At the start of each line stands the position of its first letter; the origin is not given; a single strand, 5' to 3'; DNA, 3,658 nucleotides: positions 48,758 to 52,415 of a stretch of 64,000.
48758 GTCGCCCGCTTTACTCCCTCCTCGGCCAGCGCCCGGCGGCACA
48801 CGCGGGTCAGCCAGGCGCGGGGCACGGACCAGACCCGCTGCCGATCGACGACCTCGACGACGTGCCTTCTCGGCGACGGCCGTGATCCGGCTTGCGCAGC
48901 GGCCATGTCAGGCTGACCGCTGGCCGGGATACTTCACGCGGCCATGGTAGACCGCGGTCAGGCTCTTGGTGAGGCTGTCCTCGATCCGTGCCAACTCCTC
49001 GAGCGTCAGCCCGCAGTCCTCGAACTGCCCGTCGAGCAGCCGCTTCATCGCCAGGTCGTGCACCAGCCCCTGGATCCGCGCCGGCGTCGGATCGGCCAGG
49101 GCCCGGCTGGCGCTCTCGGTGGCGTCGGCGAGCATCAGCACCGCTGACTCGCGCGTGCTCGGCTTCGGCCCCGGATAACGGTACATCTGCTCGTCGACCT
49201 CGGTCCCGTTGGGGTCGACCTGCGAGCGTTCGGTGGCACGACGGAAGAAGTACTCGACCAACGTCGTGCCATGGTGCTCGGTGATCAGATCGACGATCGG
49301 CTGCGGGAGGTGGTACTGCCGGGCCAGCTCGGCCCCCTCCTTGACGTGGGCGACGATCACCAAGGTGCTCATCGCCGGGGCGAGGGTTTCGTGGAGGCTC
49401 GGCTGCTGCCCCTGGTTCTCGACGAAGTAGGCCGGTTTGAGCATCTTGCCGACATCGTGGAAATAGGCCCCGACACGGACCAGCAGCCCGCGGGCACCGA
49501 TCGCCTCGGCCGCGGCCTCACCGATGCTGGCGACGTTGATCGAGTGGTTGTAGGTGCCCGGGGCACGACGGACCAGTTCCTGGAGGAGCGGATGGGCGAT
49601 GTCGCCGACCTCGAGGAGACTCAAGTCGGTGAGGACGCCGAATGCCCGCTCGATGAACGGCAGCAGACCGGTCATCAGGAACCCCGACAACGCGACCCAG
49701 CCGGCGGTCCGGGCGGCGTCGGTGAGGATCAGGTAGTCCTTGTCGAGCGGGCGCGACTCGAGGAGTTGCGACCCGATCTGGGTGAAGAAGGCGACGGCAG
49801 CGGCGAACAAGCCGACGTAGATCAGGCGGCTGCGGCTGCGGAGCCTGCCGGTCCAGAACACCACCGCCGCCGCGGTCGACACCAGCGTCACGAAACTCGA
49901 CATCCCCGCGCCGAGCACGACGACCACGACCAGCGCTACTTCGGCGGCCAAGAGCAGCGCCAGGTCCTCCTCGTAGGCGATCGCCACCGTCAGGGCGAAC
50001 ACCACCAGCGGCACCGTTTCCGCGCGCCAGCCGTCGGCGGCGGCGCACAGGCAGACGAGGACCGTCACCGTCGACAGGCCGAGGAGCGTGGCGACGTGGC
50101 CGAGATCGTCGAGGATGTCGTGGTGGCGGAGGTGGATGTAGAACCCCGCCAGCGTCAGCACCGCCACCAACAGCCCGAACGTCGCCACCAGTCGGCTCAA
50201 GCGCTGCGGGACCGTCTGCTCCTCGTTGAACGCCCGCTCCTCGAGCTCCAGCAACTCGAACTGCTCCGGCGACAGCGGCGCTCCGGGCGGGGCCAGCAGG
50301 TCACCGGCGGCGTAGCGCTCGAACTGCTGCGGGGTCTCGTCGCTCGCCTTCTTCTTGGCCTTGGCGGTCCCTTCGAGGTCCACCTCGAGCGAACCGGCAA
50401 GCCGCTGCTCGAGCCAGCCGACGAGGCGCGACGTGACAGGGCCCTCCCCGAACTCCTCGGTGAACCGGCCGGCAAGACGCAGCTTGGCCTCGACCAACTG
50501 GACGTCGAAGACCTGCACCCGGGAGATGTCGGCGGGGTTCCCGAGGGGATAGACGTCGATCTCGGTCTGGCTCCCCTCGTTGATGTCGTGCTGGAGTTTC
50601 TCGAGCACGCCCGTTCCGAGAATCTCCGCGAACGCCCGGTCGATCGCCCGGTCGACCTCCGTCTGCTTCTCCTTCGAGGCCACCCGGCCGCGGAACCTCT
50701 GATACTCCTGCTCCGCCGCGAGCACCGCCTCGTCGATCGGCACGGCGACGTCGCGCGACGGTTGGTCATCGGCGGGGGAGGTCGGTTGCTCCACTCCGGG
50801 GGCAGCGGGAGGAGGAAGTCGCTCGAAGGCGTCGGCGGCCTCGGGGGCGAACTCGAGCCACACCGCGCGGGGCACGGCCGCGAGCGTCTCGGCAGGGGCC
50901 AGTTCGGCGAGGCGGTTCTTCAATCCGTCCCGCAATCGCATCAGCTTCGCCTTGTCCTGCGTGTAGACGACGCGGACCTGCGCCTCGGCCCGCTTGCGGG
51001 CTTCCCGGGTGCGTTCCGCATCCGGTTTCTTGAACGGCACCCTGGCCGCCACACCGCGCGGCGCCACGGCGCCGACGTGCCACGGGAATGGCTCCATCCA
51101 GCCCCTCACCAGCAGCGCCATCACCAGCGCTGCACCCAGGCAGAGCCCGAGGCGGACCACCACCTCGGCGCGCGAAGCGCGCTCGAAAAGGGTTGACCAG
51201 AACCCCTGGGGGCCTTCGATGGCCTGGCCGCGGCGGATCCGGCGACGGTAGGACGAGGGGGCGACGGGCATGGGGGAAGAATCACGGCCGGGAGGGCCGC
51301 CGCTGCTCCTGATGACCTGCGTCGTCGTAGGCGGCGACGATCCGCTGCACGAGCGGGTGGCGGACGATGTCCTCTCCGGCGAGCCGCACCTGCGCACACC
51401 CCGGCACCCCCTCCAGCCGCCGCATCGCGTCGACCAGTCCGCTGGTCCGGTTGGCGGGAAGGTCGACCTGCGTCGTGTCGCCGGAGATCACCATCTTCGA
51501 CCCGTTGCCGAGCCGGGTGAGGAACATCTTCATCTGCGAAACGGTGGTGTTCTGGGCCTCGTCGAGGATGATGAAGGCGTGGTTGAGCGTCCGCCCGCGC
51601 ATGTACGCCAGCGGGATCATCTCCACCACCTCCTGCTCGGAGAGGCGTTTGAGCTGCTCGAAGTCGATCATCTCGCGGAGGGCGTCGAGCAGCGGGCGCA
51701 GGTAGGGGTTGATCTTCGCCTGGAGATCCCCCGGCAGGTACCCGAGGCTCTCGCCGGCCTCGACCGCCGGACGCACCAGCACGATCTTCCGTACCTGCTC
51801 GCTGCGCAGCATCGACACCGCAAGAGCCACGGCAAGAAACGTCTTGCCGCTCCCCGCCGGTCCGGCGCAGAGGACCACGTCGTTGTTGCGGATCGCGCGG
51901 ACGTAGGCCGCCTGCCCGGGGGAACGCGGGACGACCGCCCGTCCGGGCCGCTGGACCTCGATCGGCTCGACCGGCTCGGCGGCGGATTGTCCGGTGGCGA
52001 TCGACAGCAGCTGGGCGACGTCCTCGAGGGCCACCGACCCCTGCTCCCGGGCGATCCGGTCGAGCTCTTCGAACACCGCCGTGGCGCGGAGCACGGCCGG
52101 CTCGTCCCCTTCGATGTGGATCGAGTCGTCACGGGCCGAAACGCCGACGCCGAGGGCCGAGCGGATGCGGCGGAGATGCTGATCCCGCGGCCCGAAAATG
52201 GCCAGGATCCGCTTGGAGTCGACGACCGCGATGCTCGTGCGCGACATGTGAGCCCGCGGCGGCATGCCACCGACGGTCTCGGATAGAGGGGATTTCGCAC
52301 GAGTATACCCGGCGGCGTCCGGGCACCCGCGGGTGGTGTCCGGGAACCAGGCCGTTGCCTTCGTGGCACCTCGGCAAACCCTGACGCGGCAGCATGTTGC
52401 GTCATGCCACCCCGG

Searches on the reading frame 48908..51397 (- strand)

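Call 26: search_protein_families(library=pfam, proteins=[window:48908-51397:-], max_evalue=0.001)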
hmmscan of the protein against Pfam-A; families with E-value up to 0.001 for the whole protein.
window:48908-51397:- (829 aa): 4 families
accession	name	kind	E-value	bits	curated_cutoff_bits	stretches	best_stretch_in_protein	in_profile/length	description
PF07698.17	7TM-7TMR_HD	-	5.9e-17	62.7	29.4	1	403-590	4-190/190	7TM receptor with intracellular HD hydrolase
PF01966.28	HD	-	5.9e-17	62.5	22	1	615-761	1-114/116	HD domain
PF07697.16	7TMR-HDED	-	6.8e-11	43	27.6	1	108-384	2-218/224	7TM-HD extracellular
PF08668.18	HDOD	-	0.00092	19.2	22.9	0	613-709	93-194/196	HDOD domain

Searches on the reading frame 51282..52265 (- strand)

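Call 26: search_protein_families(library=pfam, proteins=[window:51282-52265:-], max_evalue=0.001)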
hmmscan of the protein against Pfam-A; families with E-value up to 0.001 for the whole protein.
window:51282-52265:- (327 aa): 10 families
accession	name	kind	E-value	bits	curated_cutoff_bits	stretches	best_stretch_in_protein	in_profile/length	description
PF02562.22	PhoH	-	4.2e-89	297.9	27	1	111-314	2-205/205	PhoH-like protein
PF13245.12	AAA_19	-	1.4e-09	38.6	25.1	1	120-267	3-129/134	AAA domain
PF13604.12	AAA_30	-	4.1e-09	36.9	27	1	115-267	3-128/191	AAA domain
PF13401.12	AAA_22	-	9.8e-07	29.6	27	1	127-254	4-109/130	AAA domain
PF00270.35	DEAD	-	1.1e-05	25.7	26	1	116-242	2-131/167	DEAD/DEAH box helicase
PF13481.12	AAA_25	-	3.3e-05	24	27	1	123-183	28-84/195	AAA domain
PF00580.27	UvrD-helicase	-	8.6e-05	22.8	23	0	229-266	213-250/271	UvrD/REP helicase N-terminal domain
PF01695.23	IstB_IS21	-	9.9e-05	22.4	24.1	1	125-155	89-119/238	IstB-like ATP binding protein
PF20720.3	nSTAND3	-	0.00023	21.4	27.2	1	122-160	11-50/155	Novel STAND NTPase 3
PF13191.12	AAA_16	-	0.00028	21.9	32.6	0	123-247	17-151/167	AAA ATPase domain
